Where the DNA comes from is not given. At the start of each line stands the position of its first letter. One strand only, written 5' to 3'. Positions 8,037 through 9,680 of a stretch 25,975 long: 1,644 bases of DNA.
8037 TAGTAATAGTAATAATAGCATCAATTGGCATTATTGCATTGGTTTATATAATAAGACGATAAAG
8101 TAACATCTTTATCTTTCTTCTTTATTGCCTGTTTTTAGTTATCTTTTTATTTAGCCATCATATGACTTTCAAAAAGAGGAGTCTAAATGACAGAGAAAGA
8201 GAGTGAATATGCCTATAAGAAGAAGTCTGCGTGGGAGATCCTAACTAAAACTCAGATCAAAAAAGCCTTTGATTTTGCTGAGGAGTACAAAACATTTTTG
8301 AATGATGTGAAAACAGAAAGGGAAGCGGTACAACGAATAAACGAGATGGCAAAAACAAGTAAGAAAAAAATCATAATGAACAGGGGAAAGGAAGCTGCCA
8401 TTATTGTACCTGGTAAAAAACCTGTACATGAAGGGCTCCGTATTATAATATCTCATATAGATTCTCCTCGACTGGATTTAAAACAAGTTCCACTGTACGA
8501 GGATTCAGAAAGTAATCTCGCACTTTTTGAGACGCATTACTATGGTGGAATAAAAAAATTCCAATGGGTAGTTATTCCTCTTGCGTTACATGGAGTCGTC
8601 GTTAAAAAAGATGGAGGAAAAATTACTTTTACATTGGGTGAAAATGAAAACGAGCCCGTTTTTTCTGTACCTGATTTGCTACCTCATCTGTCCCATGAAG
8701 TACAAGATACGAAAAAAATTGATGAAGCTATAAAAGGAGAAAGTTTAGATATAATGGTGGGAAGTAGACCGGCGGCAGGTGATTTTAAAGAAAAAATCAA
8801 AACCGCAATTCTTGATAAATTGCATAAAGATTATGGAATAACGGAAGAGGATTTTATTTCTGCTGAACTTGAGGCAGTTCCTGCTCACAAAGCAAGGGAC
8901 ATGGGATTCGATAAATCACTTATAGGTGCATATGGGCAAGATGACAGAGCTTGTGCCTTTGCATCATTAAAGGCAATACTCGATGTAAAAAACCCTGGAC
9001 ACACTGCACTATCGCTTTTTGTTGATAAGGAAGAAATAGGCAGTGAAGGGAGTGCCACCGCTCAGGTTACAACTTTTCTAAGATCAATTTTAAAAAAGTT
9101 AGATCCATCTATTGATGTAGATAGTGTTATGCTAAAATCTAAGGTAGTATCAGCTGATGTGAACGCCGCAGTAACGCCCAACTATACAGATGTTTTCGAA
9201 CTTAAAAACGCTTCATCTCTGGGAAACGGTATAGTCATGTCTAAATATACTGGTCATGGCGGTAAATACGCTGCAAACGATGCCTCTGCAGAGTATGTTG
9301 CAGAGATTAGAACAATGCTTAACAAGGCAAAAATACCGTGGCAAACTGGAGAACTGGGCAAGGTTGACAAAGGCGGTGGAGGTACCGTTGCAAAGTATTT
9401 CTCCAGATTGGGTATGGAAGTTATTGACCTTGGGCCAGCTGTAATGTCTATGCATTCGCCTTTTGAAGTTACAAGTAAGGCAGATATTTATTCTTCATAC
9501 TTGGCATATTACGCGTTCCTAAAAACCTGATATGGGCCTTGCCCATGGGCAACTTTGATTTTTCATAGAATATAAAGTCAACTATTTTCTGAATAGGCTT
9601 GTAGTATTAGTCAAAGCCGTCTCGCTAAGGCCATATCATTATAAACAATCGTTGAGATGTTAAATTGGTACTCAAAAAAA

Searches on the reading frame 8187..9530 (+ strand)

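Call 6: search_protein_families(library=pfam, proteins=[window:8187-9530:+], max_evalue=0.01)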
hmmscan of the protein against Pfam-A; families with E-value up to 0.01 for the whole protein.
window:8187-9530:+ (447 aa): 2 families
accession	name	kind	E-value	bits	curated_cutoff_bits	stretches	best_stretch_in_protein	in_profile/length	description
PF02127.20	Peptidase_M18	-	4.6e-87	293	24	1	59-444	38-431/432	Aminopeptidase I zinc metalloprotease (M18)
PF05343.19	Peptidase_M42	-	7.3e-06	25.7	23.2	1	243-435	125-287/292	M42 glutamyl aminopeptidase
